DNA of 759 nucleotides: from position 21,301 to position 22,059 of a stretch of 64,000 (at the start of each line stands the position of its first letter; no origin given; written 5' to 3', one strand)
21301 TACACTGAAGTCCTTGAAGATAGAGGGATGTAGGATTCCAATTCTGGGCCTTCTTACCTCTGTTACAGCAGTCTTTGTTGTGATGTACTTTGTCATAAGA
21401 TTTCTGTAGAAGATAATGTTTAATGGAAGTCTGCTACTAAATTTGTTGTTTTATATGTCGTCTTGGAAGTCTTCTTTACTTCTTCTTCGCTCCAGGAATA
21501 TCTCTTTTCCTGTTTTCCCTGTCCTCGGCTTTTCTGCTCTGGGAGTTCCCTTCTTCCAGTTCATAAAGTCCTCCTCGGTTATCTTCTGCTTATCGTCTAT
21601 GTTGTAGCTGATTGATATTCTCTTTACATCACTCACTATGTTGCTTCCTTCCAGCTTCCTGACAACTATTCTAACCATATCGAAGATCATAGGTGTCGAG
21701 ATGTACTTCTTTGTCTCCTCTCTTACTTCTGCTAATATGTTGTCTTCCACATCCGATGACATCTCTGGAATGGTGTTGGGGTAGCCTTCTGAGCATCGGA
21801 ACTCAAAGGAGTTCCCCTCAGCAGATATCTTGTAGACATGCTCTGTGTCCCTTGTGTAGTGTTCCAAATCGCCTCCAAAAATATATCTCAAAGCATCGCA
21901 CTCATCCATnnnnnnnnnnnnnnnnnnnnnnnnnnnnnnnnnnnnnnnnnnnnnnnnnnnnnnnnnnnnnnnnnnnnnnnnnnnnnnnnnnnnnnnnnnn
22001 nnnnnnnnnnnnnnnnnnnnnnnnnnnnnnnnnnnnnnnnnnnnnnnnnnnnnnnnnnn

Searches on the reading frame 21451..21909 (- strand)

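Call 73: search_protein_families(library=pfam, proteins=[window:21451-21909:-], max_evalue=0.001)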
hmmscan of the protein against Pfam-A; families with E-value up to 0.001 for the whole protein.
window:21451-21909:- (152 aa): 1 family
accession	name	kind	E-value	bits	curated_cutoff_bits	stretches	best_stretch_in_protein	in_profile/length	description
PF05773.27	RWD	-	9e-06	26.3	22.8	1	2-80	5-106/112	RWD domain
